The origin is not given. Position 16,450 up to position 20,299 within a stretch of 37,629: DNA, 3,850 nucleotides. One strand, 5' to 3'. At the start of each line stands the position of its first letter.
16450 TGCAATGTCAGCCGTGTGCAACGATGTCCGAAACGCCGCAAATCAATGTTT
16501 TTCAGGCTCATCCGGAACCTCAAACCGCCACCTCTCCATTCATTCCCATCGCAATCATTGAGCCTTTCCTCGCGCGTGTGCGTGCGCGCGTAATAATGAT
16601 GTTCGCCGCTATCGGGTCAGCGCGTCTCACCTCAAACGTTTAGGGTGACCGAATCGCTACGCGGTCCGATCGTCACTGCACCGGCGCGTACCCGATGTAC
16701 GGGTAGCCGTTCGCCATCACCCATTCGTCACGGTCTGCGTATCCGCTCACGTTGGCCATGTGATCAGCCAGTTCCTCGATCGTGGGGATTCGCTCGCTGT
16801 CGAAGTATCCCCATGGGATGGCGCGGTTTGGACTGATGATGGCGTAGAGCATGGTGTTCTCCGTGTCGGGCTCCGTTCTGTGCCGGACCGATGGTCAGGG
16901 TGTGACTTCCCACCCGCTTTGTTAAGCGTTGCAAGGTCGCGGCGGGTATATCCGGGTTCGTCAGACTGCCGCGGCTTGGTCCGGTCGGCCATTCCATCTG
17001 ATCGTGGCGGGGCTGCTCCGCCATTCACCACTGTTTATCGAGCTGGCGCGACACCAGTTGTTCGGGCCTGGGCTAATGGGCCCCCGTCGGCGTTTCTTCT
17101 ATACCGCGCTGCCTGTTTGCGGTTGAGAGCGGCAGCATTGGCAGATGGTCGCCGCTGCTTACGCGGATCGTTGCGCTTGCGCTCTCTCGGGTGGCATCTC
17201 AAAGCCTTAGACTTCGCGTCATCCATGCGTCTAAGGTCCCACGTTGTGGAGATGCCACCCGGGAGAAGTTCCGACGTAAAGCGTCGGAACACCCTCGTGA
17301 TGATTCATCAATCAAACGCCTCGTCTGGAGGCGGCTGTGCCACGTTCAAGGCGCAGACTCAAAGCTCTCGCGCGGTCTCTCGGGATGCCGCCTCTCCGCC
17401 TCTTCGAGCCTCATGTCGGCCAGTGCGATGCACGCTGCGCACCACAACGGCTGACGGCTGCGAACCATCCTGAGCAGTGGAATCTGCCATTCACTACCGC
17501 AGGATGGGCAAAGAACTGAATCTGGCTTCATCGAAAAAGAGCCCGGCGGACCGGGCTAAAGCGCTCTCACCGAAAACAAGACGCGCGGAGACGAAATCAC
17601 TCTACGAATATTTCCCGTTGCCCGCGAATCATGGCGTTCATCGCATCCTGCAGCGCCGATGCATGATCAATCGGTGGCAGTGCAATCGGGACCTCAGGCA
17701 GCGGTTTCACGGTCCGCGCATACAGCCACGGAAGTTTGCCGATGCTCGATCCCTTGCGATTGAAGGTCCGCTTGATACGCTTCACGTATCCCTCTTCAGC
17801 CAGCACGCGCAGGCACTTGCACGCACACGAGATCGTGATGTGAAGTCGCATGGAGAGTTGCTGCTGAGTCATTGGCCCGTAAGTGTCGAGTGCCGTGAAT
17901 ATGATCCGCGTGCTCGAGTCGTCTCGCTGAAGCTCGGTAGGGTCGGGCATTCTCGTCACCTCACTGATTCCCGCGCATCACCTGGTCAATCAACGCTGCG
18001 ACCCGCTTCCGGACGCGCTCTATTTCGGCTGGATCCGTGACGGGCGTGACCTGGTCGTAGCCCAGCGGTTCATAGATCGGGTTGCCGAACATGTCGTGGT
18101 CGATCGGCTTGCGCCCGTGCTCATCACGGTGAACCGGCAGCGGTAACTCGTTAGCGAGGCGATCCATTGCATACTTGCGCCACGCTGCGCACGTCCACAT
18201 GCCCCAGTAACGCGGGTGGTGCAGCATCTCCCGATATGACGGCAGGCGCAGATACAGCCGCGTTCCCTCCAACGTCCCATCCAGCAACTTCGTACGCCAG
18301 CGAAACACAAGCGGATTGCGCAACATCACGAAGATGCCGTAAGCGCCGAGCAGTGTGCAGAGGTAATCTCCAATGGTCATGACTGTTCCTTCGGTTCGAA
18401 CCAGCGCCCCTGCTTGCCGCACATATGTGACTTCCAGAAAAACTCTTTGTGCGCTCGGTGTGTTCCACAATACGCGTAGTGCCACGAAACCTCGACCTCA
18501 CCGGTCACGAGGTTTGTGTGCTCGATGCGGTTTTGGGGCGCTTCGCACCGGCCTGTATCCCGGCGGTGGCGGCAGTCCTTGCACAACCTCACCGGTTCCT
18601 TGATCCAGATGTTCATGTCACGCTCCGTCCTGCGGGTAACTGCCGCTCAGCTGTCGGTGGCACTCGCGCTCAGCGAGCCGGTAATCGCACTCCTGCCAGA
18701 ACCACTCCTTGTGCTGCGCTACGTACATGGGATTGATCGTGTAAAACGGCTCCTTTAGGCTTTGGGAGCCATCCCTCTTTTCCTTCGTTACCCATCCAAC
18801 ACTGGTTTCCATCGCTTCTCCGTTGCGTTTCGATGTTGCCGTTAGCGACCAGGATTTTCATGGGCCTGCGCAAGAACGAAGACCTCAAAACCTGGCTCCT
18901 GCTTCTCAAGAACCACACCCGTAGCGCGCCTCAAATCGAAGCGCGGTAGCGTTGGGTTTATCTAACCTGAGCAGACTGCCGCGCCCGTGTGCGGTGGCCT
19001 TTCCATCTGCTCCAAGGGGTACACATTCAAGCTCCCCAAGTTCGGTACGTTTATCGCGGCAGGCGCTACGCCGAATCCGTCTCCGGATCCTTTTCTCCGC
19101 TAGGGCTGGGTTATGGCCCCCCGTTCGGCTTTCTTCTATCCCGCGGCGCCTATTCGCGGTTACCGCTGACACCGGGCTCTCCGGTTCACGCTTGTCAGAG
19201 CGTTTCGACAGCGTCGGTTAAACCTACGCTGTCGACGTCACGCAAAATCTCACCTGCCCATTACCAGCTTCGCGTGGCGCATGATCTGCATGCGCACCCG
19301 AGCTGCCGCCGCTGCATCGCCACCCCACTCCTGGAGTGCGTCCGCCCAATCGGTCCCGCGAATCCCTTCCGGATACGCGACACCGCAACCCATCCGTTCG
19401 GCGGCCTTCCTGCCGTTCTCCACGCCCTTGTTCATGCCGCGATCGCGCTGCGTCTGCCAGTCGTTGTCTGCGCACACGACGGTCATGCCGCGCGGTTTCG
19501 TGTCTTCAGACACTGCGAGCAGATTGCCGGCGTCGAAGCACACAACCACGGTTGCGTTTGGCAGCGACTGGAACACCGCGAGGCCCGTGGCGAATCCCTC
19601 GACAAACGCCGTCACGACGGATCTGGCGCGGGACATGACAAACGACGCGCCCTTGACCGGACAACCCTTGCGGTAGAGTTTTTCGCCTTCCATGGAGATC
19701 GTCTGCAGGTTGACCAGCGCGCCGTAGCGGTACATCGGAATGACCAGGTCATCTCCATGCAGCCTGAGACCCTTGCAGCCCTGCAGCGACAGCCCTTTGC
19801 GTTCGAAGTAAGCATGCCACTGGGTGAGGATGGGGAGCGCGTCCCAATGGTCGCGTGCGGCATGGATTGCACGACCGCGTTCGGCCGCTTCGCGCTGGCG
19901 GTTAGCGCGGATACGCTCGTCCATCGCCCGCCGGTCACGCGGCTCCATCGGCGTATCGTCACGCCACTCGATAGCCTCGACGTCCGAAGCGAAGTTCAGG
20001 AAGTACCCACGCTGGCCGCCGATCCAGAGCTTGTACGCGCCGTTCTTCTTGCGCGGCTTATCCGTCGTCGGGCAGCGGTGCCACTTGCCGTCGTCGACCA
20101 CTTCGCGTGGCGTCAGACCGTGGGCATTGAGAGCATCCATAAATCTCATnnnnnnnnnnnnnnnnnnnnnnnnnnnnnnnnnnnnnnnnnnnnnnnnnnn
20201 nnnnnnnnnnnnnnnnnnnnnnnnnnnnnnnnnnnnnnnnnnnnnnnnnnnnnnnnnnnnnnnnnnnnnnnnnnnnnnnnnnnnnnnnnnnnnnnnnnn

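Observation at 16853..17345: ORF-free, highly structured 493-nt region holding copy A of a duplicated noncoding element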

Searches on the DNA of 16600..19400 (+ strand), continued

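Call 89: search_with_rna_model(model_id=R1, source=L091, max_evalue=10, show_alignments=2, filters=off)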
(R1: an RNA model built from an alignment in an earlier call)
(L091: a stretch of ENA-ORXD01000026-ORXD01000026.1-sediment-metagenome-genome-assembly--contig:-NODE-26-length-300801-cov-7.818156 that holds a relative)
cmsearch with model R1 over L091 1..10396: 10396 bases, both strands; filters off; matches with E-value up to 10: 50.
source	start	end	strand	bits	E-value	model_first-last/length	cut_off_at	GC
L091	8229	8389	-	19.4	6.5e-06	1-192/192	no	0.6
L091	8898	8996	+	8.5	0.024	1-192/192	no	0.35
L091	5442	5518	-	7.1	0.066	1-192/192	no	0.58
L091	8812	8868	-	6.8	0.084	1-192/192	no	0.4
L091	6643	6736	+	5.2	0.27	1-192/192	no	0.63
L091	9858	9900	+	4.8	0.38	1-192/192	no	0.65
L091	4621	4652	+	4.7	0.39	1-192/192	no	0.75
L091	6016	6074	-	4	0.68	1-192/192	no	0.53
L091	6494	6550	+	3.8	0.79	1-192/192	no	0.6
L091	2588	2724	-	3.7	0.81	1-192/192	no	0.58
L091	10198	10246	-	3.5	0.95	1-192/192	no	0.53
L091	2513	2551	-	3.5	0.97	82-119/192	no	0.46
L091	5411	5462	+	3.5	0.97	1-192/192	no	0.67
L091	8446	8462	-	3.4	1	65-81/192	no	0.76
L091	9883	9920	-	3.4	1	1-192/192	no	0.66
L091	7964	8007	-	3.3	1.2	1-192/192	no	0.59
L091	5944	5998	+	3.1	1.3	1-192/192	no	0.51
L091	5775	5851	-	3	1.4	1-192/192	no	0.65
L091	7646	7708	-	2.9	1.5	1-192/192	no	0.32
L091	3973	4010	+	2.9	1.5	1-192/192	no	0.63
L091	2079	2125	+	2.8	1.6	1-192/192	no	0.79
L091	1490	1547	-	2.7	1.7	1-192/192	no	0.41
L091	9518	9551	+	2.7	1.7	1-192/192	no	0.71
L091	4306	4356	-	2.5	2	1-192/192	no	0.61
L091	2620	2664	+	2.4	2.1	1-192/192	no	0.69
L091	1341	1405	+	2.3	2.4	1-192/192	no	0.46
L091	4406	4482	-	2.3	2.4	1-192/192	no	0.57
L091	5051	5124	-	2.1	2.8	1-192/192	no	0.47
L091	1771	1810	-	2.1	2.8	1-192/192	no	0.47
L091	2975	3012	+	2.1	2.9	1-192/192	no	0.61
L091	2278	2319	-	1.9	3.1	1-192/192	no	0.5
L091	6806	6844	-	1.9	3.1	1-192/192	no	0.49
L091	8748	8831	+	1.9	3.2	1-192/192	no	0.31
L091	3021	3062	-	1.9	3.3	1-192/192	no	0.6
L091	3041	3081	+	1.8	3.4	1-192/192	no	0.71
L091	1976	2026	+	1.8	3.4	1-192/192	no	0.57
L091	696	716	-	1.5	4.2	61-81/192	no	0.67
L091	1416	1540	+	1.3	5.2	1-192/192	no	0.5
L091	9191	9241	+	1.2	5.3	1-192/192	no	0.37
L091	6226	6299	+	1.2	5.5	1-192/192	no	0.61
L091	6007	6064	+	1.1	5.7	1-192/192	no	0.55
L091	469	503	-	1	6.5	1-192/192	no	0.54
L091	4075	4119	+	0.9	6.6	1-192/192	no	0.6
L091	6936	6988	-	0.8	7.1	1-192/192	no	0.64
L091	1855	1895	-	0.7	7.8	1-192/192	no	0.56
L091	10129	10164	+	0.7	7.8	1-192/192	no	0.56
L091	3925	3963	+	0.6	8.2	1-192/192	no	0.64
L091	10172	10230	+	0.6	8.8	1-192/192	no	0.54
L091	1977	2010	-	0.5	9.1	82-119/192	no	0.5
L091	5695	5731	-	0.5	9.3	1-192/192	no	0.51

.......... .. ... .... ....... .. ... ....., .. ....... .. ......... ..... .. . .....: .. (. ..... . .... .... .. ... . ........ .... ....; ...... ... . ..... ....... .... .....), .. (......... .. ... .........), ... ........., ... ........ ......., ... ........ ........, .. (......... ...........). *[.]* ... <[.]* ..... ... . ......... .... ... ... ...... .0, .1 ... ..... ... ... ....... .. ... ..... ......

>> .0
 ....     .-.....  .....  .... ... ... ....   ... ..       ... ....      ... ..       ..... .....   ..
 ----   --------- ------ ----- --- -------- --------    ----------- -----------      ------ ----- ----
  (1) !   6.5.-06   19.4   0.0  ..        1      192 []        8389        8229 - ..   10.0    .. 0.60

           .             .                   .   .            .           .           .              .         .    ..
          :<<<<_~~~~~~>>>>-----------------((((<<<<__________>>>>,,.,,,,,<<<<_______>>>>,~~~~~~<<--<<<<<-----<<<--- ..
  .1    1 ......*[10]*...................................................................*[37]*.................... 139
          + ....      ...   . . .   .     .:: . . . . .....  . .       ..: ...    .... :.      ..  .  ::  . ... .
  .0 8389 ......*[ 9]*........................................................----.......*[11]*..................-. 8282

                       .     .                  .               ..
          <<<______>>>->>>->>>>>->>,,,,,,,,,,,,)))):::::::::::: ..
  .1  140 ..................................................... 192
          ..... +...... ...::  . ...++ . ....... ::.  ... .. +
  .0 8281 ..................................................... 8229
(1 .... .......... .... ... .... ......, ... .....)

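Call 100: search_dna_similar(query=window:18900-19165:-, collection=plasmids, mode=distant, max_rows=15, max_evalue=0.001)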
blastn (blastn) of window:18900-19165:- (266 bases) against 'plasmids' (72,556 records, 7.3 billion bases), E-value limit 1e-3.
No match.

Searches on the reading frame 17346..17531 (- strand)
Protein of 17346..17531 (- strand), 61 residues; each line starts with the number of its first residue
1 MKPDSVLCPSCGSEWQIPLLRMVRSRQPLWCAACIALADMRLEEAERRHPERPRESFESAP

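Call 9: search_protein_families(library=pfam, proteins=[window:17346-17531:-], max_evalue=0.01)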
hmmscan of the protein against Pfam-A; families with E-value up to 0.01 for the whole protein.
window:17346-17531:- (61 aa): 1 family
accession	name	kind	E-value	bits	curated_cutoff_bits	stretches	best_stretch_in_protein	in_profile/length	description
PF25206.1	DUF7836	-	0.0094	16.2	26.7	0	6-36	8-38/59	Domain of unknown function (DUF7836)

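Call 10: search_protein_families(library=phrogs, proteins=[window:17346-17531:-], max_evalue=0.01)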
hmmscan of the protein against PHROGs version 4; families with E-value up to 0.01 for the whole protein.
window:17346-17531:- (61 aa): 0 families

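Call 39: find_homologous_proteins(query=window:17346-17531:-, max_evalue=0.001)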
Query window:17346-17531:-: no candidate shares three 5-residue words with the query. No homologue found.

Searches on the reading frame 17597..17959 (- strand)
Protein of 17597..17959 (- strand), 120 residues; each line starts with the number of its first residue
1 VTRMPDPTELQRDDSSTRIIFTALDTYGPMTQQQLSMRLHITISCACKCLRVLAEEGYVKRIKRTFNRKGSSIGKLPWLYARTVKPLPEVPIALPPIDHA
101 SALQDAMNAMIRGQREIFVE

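Call 9: search_protein_families(library=pfam, proteins=[window:17597-17959:-], max_evalue=0.01)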
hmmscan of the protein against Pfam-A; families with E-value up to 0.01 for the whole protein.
window:17597-17959:- (120 aa): 6 families
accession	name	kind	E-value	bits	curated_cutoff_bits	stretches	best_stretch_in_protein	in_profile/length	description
PF01047.28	MarR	-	2.1e-06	27.9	24.6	1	23-69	11-57/59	MarR family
PF01325.25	Fe_dep_repress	-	0.00033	21.2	26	1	18-61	11-54/60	Iron dependent repressor, N-terminal DNA binding domain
PF03297.21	Ribosomal_S25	-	0.00042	20.9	28.8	1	24-64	51-91/101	S25 ribosomal protein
PF01978.25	TrmB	-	0.0028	17.9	25.6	1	21-65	14-58/68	Sugar-specific transcriptional regulator TrmB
PF12802.13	MarR_2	-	0.0029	18.1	27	1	23-62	13-53/61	MarR family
PF09339.16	HTH_IclR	-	0.0061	16.7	22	1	26-61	14-50/52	IclR helix-turn-helix domain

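Call 10: search_protein_families(library=phrogs, proteins=[window:17597-17959:-], max_evalue=0.01)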
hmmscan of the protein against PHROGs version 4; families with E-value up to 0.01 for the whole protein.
window:17597-17959:- (120 aa): 0 families

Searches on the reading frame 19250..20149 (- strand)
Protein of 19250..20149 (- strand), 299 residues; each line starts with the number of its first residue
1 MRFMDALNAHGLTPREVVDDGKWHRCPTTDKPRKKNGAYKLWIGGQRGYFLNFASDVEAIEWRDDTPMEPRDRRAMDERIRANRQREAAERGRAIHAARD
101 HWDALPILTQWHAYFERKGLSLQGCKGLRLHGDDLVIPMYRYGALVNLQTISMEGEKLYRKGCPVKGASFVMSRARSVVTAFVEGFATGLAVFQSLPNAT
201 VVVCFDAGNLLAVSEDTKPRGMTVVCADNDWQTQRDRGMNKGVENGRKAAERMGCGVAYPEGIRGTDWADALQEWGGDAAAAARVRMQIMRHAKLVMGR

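Call 9: search_protein_families(library=pfam, proteins=[window:19250-20149:-], max_evalue=0.01)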
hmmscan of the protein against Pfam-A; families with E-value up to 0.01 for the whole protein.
window:19250-20149:- (299 aa): 1 family
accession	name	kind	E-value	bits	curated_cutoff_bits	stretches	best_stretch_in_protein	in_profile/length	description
PF13362.12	Toprim_3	-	8.4e-10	39.4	27.2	1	183-276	5-93/95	Toprim domain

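Call 10: search_protein_families(library=phrogs, proteins=[window:19250-20149:-], max_evalue=0.01)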
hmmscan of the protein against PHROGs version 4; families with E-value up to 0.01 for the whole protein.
window:19250-20149:- (299 aa): 6 families
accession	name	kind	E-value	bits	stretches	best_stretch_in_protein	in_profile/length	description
phrog_2249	-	DNA, RNA and nucleotide metabolism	1.3e-47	164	1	35-283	65-318/802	DNA primase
phrog_510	-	DNA, RNA and nucleotide metabolism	9.2e-21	75.2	1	54-282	82-355/667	DNA primase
phrog_25777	-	DNA, RNA and nucleotide metabolism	1.4e-19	70.7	1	76-289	141-352/907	DNA primase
phrog_35358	-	DNA, RNA and nucleotide metabolism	4.1e-16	59.1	1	3-264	11-323/968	DNA primase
phrog_4913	-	DNA, RNA and nucleotide metabolism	5.2e-12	45.4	1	49-278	112-369/1290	replication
phrog_1139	-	DNA, RNA and nucleotide metabolism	2.7e-07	29.9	1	179-286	176-283/895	DNA primase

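Call 18: find_related_loci(query=window:19250-20149:-, collection=viral_contigs, flank=6000)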
Query window:19250-20149:- (299 aa) in viral_contigs; peptide patterns used: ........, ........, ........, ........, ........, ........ (x = any residue, [..] = any of these).
5 stretches matched a pattern; 5 encode a relative of the query (tblastn E <= 1e-3); 5 distinct loci.
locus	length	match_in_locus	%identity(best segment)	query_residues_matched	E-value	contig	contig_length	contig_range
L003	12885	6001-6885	74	1-297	2e-147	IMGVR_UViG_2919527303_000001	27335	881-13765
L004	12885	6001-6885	70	1-297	2e-143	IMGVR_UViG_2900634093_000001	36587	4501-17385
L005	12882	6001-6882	52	1-298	2e-103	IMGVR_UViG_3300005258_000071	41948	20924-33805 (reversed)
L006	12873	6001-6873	53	1-296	1e-96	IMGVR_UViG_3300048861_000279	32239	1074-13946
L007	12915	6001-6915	48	1-299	6e-91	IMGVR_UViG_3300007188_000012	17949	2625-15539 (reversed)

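Call 78: list_cluster_members(proteins=[window:19250-20149:-, window:20146-21693:-, window:16673-16852:-, window:17346-17531:-, window:27660-28715:+])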
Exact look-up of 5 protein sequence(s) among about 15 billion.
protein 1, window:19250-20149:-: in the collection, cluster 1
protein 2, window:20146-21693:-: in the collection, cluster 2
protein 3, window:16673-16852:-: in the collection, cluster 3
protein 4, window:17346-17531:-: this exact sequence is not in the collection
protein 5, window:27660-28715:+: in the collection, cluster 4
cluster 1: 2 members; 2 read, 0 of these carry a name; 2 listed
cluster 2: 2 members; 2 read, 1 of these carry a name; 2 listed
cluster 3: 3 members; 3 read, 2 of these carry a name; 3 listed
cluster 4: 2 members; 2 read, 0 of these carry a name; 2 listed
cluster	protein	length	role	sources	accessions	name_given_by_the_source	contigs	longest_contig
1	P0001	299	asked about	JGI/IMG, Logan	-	-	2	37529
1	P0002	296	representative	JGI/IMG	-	-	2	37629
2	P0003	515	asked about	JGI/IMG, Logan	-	-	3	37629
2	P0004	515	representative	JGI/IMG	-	DNA repair protein RadD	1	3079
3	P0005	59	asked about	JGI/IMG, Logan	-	-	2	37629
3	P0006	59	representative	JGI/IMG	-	hypothetical protein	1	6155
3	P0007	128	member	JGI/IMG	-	hypothetical protein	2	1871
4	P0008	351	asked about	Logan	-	-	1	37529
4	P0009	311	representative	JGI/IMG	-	-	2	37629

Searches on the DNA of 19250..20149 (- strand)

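Call 68: search_rna_families(source=L004, start=6800, end=8300, threshold=evalue, max_evalue=5, show_alignments=2)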
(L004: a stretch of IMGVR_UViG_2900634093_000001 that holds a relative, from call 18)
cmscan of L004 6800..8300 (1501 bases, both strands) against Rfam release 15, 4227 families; matches with E-value up to 5: 4.
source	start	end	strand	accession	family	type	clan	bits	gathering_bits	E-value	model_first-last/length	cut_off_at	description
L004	6899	7019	+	RF02932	Betaproteobacteria-1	Gene; sRNA;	-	99.6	49.4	3.7e-19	1-120/120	no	Betaproteobacteria-1 RNA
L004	7777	7867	-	RF02236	asX2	Gene; sRNA;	-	26.7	70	0.012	1-87/87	no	Xanthomonas sRNA asX2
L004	7747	7803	+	RF02278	Betaproteobacteria_toxic_sRNA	Gene; sRNA;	-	22.3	50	0.1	1-64/64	no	Betaproteobacteria toxic small RNA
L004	6838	6894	-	RF00609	SNORD100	Gene; snRNA; snoRNA; CD-box;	CL00073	16.9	58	3.5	1-81/81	no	Small nucleolar RNA SNORD100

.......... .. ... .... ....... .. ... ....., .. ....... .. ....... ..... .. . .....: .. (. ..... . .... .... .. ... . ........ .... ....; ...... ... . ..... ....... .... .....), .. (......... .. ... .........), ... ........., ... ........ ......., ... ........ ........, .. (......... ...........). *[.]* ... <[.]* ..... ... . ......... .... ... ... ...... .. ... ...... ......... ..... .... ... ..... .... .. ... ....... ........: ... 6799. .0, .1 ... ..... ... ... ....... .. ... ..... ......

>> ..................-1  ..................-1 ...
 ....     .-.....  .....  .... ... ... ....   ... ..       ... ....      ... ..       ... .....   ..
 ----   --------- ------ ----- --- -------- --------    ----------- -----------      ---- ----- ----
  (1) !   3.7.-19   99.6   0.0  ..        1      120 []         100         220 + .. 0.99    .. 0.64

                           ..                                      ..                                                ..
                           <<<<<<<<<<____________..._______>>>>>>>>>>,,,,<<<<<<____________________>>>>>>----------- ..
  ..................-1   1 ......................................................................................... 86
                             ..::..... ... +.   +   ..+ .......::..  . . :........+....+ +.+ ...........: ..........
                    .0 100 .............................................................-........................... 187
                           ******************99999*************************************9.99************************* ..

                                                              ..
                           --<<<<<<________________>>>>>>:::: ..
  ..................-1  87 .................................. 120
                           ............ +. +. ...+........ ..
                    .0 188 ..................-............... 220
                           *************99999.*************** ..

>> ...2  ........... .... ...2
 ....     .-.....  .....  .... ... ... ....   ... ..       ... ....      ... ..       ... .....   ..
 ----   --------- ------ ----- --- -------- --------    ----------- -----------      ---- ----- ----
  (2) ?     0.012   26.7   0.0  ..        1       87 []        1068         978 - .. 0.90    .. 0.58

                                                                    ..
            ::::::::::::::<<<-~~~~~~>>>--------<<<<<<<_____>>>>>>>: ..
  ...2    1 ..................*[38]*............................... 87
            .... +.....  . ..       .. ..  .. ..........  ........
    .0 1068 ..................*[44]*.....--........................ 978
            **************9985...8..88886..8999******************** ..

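Call 72: search_rna_families(sources=[L001, L003, L005, L006, L007, L008, L010, L037, L055, L083, L095, L100], threshold=gathering)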
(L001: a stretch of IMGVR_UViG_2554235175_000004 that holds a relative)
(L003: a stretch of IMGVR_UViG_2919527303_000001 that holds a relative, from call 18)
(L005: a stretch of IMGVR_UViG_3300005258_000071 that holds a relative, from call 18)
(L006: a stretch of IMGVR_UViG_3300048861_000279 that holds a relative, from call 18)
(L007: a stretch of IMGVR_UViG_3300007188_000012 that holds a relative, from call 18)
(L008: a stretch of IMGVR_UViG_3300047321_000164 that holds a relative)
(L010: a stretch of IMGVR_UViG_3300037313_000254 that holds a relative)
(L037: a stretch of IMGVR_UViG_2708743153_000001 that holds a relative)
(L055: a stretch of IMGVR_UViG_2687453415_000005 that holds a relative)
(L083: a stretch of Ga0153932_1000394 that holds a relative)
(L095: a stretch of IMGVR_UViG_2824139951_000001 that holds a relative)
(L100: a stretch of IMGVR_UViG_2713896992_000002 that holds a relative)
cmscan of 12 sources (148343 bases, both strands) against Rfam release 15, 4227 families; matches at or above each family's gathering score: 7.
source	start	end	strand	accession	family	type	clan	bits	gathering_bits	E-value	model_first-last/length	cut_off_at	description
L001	7882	8002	+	RF02932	Betaproteobacteria-1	Gene; sRNA;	-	101.3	49.4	1.5e-17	1-120/120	no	Betaproteobacteria-1 RNA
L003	6899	7019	+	RF02932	Betaproteobacteria-1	Gene; sRNA;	-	101.3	49.4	1.5e-17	1-120/120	no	Betaproteobacteria-1 RNA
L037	2814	2934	+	RF02932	Betaproteobacteria-1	Gene; sRNA;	-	99.6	49.4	3.6e-17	1-120/120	no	Betaproteobacteria-1 RNA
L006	7107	7230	+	RF02932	Betaproteobacteria-1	Gene; sRNA;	-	83.4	49.4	1.7e-13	1-120/120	no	Betaproteobacteria-1 RNA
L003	932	1024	+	RF01695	C4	Gene; antisense;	CL00128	60.9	45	5.9e-09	1-87/87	no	C4 antisense RNA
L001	1656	1745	+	RF01695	C4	Gene; antisense;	CL00128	60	45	9.6e-09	1-87/87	no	C4 antisense RNA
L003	2094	2163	+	RF02996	int-alpA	Gene; sRNA;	-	52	35.8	1.6e-07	1-71/71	no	int-alpA RNA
